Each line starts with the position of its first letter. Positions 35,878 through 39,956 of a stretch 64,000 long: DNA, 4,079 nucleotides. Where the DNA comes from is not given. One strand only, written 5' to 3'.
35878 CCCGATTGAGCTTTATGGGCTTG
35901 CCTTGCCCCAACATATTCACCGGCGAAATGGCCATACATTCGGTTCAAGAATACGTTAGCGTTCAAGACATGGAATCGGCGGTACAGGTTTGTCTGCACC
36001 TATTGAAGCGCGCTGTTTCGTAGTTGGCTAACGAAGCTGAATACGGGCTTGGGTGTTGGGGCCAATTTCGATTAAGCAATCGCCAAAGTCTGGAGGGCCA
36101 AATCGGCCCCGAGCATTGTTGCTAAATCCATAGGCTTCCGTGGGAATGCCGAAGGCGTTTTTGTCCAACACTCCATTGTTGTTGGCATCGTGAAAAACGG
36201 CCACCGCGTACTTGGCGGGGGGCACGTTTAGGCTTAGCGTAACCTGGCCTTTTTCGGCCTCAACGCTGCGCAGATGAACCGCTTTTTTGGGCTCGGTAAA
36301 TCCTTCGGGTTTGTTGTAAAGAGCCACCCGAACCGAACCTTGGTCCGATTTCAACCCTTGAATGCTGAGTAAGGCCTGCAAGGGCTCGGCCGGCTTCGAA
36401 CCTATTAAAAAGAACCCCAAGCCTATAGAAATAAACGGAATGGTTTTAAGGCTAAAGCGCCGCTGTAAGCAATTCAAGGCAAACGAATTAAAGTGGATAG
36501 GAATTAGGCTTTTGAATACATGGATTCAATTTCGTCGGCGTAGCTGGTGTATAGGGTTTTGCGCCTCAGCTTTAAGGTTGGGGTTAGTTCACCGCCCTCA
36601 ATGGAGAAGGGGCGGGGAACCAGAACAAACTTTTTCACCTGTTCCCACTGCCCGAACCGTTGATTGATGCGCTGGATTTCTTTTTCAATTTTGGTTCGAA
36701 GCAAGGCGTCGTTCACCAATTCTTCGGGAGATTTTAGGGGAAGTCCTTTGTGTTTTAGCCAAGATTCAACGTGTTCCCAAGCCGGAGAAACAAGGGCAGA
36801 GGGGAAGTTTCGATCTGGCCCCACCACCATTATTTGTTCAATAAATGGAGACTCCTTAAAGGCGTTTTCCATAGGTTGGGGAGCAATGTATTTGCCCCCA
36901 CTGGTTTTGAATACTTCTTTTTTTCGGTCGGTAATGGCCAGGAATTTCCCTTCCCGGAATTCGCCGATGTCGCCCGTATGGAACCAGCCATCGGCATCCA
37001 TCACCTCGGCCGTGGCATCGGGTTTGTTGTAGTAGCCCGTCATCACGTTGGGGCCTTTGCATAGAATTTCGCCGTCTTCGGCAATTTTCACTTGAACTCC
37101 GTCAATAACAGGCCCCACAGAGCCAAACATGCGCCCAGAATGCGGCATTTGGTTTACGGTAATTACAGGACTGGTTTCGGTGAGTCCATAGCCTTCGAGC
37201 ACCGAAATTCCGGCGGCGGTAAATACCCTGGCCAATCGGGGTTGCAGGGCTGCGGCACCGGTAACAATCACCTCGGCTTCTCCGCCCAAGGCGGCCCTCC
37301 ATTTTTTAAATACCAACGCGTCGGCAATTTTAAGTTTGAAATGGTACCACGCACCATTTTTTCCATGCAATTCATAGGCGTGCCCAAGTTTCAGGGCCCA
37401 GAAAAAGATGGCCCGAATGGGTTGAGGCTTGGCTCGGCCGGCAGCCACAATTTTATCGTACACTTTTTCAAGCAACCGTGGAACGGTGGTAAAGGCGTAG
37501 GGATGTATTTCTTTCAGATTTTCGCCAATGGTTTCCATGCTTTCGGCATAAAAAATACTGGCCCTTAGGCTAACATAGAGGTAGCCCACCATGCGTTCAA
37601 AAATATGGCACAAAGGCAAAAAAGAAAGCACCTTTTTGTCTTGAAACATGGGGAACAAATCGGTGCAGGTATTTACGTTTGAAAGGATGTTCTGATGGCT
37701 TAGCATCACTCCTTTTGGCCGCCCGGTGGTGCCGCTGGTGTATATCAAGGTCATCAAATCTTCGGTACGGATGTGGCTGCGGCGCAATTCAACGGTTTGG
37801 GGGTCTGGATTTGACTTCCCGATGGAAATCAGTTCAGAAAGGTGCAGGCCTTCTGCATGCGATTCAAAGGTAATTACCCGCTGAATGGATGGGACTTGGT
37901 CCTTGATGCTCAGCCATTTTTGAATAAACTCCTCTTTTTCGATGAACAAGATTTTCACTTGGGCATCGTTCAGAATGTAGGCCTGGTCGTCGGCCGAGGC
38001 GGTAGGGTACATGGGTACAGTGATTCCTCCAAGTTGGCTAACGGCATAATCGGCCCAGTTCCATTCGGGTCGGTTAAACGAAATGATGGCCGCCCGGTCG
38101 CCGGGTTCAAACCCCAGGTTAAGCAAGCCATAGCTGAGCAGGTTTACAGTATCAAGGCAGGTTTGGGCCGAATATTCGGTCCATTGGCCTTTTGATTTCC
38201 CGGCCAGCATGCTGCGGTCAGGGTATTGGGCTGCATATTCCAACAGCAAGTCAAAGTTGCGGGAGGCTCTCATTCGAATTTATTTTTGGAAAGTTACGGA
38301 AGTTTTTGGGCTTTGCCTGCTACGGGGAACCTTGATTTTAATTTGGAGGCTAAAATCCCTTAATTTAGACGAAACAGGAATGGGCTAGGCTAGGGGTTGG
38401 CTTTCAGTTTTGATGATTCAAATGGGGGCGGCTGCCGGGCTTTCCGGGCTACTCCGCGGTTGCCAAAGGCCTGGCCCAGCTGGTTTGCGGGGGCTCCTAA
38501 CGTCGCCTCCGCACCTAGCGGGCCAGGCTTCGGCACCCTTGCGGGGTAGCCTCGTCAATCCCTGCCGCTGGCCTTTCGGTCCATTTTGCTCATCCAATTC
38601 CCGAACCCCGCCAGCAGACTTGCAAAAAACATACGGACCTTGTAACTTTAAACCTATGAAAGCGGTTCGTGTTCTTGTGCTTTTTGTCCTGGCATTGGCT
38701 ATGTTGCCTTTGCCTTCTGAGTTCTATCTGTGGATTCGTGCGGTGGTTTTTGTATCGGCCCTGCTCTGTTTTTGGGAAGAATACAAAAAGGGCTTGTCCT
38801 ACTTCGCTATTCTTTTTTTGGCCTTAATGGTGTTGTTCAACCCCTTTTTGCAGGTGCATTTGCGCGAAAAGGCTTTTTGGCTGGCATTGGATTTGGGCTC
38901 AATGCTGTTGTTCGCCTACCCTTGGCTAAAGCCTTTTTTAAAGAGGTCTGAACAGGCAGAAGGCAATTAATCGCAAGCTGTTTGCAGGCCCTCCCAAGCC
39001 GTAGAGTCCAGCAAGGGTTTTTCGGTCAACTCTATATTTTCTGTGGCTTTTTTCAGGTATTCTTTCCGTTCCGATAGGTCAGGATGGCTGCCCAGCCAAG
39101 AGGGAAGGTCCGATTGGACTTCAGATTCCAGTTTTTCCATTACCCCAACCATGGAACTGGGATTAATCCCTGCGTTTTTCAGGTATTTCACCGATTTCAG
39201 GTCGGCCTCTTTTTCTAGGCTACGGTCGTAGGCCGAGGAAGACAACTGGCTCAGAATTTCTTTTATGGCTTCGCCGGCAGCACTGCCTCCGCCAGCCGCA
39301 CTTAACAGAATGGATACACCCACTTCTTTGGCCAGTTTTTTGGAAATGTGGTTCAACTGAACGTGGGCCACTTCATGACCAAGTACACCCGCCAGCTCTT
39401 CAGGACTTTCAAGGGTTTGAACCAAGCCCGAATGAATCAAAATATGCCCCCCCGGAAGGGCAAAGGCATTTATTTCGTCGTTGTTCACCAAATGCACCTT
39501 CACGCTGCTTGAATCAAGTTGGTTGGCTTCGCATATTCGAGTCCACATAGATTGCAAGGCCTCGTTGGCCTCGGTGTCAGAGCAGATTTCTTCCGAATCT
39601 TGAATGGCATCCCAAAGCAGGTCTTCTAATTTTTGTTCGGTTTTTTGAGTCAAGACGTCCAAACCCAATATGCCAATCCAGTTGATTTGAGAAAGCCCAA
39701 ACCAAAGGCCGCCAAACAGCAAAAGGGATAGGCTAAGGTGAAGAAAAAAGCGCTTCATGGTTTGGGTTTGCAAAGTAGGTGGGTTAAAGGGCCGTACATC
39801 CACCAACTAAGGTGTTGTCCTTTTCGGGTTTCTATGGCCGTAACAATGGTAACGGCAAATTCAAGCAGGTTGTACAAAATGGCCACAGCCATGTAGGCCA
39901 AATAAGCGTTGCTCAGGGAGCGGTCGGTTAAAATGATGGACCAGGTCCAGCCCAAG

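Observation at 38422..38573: A GC-rich ~150-bp structured repeat is present in at least 8 intergenic copies across 64 kb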

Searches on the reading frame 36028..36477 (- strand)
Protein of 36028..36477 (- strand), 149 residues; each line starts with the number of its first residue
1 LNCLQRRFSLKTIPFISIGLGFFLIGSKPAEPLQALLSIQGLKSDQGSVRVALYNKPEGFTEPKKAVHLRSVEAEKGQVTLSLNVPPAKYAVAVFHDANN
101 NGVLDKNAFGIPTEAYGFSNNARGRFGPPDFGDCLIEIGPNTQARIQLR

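Call 105: search_protein_families(library=pfam, proteins=[window:36028-36477:-], max_evalue=0.00001)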
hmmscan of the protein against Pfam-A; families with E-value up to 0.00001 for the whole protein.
window:36028-36477:- (149 aa): 1 family
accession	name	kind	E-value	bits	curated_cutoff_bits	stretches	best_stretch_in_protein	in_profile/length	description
PF09912.14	DUF2141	-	1e-33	116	24.4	1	38-142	2-108/112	Uncharacterized protein conserved in bacteria (DUF2141)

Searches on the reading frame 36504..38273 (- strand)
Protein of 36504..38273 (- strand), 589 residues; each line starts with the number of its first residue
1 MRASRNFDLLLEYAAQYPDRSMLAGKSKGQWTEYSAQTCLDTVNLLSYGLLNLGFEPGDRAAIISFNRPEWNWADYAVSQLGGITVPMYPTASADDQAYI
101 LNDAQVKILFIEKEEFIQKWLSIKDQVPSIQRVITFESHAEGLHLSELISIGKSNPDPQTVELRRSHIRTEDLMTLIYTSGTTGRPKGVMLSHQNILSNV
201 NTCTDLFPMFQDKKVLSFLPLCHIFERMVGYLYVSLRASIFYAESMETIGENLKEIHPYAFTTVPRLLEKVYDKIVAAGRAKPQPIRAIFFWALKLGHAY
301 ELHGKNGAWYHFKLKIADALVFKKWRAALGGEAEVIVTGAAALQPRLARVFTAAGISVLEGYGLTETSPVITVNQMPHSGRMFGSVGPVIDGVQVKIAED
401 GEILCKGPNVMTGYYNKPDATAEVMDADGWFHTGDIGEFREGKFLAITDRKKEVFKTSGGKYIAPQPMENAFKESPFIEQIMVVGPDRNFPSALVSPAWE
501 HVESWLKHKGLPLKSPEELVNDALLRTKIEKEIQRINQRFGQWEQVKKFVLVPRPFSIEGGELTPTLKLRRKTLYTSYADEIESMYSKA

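Call 83: search_protein_families(library=pfam, proteins=[window:36504-38273:-])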
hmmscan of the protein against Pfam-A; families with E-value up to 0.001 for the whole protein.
window:36504-38273:- (589 aa): 2 families
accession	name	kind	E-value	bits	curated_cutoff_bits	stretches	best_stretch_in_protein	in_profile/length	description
PF00501.34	AMP-binding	-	1.3e-70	238.6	29.9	1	12-415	3-384/384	AMP-binding enzyme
PF23562.2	AMP-binding_C_3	-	2.4e-13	51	20.8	1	457-588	6-122/124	AMP-binding enzyme C-terminal domain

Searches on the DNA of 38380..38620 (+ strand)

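Call 89: search_dna_similar(query=window:38410-38600:+, collection=plasmids, mode=distant, max_evalue=0.01, max_rows=10)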
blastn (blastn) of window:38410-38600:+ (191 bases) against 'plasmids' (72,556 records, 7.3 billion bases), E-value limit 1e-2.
No match.

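Call 91: search_rna_families(source=window, start=38380, end=38620, threshold=evalue, max_evalue=10, show_alignments=2)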
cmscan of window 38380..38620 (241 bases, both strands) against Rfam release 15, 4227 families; matches with E-value up to 10: 5.
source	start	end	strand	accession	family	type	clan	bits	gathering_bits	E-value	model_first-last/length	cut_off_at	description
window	38455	38542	+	RF04198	MIR8670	Gene; miRNA;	-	24.6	150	0.0097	1-142/142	no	MIR8670 microRNA precursor family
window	38462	38534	-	RF04123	mir-3127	Gene; miRNA;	-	19.3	82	0.63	1-87/87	no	mir-3127 microRNA precursor family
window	38468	38566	-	RF02564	naRNA4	Gene; sRNA;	-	18.4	59.5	0.33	1-77/77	no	Nucleoid-associated noncoding RNA 4 (CssrE)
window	38468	38531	+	RF03801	mir-7143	Gene; miRNA;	-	17.7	90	0.33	1-61/61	no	mir-7143 microRNA precursor family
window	38430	38478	-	RF03848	mir-1549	Gene; miRNA;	-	14.1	91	4.2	1-63/63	no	mir-1549 microRNA precursor family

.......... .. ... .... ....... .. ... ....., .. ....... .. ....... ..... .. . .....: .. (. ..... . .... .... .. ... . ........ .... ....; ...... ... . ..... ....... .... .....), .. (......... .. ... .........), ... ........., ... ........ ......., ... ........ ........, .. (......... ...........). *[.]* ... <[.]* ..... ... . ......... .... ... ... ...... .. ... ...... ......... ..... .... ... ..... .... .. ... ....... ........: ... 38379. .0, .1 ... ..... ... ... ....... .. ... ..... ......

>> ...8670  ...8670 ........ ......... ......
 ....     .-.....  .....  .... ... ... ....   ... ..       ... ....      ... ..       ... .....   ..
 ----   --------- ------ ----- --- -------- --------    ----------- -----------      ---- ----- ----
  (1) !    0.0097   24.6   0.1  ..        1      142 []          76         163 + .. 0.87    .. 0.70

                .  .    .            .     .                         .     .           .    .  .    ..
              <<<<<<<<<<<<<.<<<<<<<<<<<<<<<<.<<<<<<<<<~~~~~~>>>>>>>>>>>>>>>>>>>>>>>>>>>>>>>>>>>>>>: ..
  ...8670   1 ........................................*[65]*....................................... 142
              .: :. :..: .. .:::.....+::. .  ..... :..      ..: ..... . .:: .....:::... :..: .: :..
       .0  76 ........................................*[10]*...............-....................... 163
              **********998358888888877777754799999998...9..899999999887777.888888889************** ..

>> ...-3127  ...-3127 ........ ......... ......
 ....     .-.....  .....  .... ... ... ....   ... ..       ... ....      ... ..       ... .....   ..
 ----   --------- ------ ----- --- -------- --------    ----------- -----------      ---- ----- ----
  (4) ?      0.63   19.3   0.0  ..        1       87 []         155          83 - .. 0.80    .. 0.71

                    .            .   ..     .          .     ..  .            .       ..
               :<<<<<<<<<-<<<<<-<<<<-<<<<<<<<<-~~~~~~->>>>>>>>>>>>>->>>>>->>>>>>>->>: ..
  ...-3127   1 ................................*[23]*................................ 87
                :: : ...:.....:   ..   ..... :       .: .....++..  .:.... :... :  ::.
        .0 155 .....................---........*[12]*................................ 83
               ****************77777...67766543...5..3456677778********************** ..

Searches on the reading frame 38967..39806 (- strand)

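Call 83: search_protein_families(library=pfam, proteins=[window:38967-39806:-])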
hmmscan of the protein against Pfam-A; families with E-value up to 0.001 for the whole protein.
window:38967-39806:- (279 aa): 1 family
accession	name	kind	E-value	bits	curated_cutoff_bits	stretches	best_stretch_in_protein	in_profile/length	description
PF01435.24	Peptidase_M48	-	1.4e-27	97.1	20.3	1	81-253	4-184/186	Peptidase family M48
